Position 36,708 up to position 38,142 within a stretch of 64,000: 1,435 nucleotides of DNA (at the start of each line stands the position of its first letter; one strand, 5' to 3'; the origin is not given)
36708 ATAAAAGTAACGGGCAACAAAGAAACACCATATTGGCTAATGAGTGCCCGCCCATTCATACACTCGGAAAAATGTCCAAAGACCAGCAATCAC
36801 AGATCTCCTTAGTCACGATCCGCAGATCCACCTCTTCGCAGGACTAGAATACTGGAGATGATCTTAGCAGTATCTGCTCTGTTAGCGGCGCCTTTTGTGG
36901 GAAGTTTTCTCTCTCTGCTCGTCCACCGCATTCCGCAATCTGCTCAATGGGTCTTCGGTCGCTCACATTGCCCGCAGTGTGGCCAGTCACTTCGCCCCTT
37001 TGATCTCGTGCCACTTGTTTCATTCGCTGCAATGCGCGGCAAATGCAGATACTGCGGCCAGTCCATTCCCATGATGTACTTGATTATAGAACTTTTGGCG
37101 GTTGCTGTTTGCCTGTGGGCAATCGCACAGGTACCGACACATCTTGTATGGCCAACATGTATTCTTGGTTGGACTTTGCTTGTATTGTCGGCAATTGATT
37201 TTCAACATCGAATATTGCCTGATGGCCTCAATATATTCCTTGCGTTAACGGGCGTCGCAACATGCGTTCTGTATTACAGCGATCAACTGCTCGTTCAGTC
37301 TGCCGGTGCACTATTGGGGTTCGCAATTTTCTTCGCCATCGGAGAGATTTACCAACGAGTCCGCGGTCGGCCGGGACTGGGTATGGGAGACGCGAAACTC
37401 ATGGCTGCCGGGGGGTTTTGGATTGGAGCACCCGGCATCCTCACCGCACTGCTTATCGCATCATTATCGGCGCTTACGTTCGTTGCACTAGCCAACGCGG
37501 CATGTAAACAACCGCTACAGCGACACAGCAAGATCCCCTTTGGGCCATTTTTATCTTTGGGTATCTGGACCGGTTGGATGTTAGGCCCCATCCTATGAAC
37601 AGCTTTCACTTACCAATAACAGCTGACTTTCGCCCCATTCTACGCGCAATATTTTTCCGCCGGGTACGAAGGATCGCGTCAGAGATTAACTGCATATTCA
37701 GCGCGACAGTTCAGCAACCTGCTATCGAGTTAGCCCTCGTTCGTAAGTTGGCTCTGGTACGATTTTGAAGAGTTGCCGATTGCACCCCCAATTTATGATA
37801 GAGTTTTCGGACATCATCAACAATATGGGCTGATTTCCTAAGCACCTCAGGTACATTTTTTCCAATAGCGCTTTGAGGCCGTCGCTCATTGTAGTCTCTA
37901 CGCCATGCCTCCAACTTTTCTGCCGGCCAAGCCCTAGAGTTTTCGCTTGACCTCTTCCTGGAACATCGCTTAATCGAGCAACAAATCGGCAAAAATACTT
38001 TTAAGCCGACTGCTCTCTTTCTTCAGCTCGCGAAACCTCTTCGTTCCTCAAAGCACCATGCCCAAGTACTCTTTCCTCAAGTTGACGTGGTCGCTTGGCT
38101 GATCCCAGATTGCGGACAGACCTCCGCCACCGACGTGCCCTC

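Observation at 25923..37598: Complete T2SS embedded in the island with non-canonical operon layout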

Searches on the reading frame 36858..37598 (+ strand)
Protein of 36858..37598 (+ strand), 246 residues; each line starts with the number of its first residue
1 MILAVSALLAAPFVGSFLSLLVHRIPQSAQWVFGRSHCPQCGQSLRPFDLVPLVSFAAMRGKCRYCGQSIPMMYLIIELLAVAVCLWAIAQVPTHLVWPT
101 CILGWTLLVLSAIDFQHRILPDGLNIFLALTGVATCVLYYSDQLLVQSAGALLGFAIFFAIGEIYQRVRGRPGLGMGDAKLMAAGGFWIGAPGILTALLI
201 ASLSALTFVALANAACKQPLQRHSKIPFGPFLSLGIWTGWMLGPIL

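Call 4: search_protein_families(library=pfam, proteins=[window:36858-37598:+], max_evalue=0.01)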
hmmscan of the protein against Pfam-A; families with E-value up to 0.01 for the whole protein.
window:36858-37598:+ (246 aa): 3 families
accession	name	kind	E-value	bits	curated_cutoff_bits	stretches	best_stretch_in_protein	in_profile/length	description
PF06750.18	A24_N_bact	-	2e-26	92.3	23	1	13-90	5-82/84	Bacterial Peptidase A24 N-terminal domain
PF01478.23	Peptidase_A24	-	6e-18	65.6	26.5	1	101-208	1-102/104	Type IV leader peptidase family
PF25207.1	DUF7837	-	0.0046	17.4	27.8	0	59-78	4-23/47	Domain of unknown function (DUF7837)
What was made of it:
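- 36858..37598 (+): gspO, A24 prepilin peptidase. Call 4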

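Call 7: search_protein_families(library=ncbifam, proteins=[window:36858-37598:+], max_evalue=0.01)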
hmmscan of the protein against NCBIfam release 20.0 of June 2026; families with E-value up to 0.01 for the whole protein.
window:36858-37598:+ (246 aa): 0 families

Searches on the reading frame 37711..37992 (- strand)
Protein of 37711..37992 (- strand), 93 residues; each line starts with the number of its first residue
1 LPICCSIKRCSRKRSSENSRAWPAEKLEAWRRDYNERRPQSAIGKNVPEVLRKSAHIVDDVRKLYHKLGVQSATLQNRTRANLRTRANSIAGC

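Call 4: search_protein_families(library=pfam, proteins=[window:37711-37992:-], max_evalue=0.01)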
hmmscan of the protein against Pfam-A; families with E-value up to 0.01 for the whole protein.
window:37711-37992:- (93 aa): 1 family
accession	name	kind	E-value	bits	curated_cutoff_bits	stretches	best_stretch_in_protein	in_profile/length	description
PF13683.12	rve_3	-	1.3e-05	25.3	26.5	1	21-48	40-67/67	Integrase core domain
